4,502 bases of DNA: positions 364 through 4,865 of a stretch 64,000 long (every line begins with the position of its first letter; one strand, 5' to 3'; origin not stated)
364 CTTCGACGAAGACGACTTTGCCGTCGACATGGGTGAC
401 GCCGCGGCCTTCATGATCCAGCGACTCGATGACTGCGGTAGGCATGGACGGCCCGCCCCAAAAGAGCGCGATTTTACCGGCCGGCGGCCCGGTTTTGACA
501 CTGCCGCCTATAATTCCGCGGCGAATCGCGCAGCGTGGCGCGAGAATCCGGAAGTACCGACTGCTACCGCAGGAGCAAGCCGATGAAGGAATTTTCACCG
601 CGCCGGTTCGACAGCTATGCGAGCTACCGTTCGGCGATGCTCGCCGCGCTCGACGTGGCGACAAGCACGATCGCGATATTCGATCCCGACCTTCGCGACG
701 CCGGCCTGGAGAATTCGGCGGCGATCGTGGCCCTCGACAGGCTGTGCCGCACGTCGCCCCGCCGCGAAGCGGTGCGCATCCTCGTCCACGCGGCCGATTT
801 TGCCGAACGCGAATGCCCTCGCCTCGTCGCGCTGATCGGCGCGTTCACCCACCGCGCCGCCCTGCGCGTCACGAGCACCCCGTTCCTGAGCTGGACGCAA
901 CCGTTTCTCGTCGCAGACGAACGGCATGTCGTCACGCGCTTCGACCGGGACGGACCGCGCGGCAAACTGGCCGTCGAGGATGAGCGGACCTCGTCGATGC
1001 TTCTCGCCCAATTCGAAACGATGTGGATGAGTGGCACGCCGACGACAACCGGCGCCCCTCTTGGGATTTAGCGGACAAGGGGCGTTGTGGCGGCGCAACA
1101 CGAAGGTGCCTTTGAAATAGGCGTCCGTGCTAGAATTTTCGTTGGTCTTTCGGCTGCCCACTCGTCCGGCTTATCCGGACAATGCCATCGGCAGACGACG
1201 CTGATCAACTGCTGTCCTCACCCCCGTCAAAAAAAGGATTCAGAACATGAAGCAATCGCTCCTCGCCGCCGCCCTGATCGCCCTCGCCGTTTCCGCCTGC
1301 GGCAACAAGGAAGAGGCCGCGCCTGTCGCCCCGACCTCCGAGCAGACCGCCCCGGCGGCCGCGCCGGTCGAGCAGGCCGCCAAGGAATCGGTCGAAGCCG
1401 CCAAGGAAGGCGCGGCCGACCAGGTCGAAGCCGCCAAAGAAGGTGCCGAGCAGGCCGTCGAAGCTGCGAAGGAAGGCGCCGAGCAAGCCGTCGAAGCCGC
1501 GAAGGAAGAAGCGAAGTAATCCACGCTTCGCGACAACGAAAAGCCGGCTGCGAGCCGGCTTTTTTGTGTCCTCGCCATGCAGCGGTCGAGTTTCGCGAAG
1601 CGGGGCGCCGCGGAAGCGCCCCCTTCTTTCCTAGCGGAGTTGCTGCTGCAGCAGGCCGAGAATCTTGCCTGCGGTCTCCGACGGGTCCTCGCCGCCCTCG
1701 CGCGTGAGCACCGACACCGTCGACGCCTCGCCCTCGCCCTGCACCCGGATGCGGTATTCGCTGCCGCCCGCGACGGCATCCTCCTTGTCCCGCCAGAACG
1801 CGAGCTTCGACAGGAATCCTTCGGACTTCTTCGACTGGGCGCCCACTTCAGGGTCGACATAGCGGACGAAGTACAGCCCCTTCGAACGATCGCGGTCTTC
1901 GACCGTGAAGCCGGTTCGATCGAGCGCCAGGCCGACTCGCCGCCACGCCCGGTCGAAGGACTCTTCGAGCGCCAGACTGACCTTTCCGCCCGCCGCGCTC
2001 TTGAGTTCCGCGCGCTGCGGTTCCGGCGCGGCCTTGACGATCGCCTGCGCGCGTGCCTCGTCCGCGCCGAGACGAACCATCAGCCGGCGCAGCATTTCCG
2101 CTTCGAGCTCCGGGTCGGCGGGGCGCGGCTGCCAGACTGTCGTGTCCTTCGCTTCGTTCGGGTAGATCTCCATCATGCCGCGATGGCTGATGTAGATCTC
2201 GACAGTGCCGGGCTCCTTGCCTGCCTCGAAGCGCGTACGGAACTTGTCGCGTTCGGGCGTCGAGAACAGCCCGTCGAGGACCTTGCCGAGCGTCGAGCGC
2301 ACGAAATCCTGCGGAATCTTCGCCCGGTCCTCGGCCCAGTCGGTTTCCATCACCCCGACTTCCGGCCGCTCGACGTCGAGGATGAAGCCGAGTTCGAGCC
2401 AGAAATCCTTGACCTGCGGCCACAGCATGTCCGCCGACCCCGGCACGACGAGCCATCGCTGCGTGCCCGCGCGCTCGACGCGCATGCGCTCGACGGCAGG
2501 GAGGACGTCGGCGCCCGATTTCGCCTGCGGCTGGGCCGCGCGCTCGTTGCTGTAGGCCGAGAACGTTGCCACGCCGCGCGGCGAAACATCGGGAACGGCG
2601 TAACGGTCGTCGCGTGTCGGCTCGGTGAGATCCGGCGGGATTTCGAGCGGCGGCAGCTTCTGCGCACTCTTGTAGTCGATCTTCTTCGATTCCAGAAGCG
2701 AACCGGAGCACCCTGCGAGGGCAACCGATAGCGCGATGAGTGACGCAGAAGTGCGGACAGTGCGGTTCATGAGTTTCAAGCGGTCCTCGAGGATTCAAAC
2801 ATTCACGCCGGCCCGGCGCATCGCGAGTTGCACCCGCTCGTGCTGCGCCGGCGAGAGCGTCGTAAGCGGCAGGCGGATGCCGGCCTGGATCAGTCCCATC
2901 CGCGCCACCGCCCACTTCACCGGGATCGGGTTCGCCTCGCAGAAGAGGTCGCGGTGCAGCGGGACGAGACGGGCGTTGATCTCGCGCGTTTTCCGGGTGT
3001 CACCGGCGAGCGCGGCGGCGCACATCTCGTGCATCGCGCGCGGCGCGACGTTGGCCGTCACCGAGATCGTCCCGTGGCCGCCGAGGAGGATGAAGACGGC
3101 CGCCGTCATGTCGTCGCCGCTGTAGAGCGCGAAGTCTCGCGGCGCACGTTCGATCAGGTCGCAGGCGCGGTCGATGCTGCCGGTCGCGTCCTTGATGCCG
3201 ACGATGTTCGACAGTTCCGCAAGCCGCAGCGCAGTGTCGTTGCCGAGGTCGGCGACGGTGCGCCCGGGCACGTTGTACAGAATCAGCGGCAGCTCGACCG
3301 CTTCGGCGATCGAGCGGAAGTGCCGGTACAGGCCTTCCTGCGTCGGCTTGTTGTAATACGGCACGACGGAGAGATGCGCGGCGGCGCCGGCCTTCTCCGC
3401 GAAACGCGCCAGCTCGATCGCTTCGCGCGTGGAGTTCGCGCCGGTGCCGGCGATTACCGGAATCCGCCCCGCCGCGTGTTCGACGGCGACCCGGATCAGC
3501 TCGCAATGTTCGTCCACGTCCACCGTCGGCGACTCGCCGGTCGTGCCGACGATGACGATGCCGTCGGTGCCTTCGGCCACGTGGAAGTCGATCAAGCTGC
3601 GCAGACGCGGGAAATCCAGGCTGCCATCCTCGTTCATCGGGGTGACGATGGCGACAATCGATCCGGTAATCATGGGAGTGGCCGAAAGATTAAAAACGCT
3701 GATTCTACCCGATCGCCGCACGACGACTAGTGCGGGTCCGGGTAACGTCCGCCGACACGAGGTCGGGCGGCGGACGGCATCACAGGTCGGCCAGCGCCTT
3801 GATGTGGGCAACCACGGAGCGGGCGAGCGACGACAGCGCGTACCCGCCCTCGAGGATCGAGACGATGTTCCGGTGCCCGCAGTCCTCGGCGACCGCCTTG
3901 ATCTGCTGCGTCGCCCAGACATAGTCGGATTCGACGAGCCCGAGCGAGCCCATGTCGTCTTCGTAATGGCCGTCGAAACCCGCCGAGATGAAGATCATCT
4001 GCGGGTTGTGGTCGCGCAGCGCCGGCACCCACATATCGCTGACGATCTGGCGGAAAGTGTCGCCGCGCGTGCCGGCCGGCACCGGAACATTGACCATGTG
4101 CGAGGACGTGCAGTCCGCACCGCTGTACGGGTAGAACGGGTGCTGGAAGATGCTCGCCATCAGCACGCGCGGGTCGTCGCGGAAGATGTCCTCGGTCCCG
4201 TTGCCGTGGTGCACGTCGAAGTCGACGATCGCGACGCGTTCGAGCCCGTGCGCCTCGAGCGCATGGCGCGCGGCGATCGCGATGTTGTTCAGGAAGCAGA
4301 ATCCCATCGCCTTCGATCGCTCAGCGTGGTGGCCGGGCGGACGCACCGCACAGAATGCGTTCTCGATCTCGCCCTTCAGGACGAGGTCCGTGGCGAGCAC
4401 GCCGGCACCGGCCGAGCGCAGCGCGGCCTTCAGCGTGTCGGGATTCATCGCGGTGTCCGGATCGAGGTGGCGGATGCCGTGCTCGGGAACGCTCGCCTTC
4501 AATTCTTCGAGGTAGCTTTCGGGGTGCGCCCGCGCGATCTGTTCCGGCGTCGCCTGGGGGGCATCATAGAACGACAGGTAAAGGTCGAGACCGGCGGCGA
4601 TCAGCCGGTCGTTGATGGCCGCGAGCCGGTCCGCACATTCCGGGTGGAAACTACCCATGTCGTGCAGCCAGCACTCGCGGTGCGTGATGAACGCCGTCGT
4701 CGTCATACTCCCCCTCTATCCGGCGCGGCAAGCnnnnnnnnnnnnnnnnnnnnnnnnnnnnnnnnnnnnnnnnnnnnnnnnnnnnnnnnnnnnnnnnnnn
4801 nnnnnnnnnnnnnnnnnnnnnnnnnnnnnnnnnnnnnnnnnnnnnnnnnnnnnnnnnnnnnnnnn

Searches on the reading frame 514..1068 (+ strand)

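Call 47: search_protein_families(library=pfam, proteins=[window:514-1068:+], max_evalue=0.001)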
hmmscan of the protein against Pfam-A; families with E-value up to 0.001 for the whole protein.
window:514-1068:+ (185 aa): 1 family
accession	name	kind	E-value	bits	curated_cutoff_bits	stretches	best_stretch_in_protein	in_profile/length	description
PF25559.1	DUF7931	-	1e-14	54.9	27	1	37-177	4-143/149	Domain of unknown function (DUF7931)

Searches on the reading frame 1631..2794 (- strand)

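Call 47: search_protein_families(library=pfam, proteins=[window:1631-2794:-], max_evalue=0.001)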
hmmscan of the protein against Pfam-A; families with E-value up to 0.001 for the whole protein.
window:1631-2794:- (387 aa): 1 family
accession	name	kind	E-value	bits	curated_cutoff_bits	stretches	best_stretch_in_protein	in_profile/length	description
PF06804.17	Lipoprotein_18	-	2.5e-44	152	25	1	40-383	1-320/323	NlpB/DapX lipoprotein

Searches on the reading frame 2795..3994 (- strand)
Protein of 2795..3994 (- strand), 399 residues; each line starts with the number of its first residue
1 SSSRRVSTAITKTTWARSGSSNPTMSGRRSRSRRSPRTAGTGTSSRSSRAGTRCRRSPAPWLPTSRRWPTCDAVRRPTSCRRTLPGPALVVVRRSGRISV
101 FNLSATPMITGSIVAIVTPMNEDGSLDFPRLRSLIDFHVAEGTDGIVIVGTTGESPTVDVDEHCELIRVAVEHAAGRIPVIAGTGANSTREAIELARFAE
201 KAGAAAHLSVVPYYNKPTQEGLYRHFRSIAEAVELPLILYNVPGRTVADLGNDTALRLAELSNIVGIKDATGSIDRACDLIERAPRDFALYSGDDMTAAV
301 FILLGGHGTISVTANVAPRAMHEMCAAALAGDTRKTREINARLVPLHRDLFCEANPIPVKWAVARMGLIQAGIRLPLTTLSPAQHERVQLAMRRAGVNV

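Call 47: search_protein_families(library=pfam, proteins=[window:2795-3994:-], max_evalue=0.001)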
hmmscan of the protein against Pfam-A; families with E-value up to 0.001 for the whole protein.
window:2795-3994:- (399 aa): 1 family
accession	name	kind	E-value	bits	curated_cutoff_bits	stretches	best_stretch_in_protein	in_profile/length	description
PF00701.28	DHDPS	-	1.6e-101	339.3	22.1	1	109-390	2-284/289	Dihydrodipicolinate synthetase family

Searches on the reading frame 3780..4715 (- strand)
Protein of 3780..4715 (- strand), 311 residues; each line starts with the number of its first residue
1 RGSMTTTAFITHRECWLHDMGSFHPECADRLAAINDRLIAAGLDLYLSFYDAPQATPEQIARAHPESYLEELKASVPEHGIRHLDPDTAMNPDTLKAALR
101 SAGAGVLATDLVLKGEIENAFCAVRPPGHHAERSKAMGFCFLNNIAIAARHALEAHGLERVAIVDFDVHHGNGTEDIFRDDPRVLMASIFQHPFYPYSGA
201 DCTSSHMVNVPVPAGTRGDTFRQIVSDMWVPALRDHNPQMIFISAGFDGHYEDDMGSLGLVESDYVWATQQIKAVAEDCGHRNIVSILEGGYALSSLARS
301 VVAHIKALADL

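Call 47: search_protein_families(library=pfam, proteins=[window:3780-4715:-], max_evalue=0.001)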
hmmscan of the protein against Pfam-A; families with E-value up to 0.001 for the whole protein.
window:3780-4715:- (311 aa): 1 family
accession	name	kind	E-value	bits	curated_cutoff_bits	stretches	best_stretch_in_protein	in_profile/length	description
PF00850.24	Hist_deacetyl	-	7.7e-88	295.1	27.9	1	24-308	1-298/298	Histone deacetylase domain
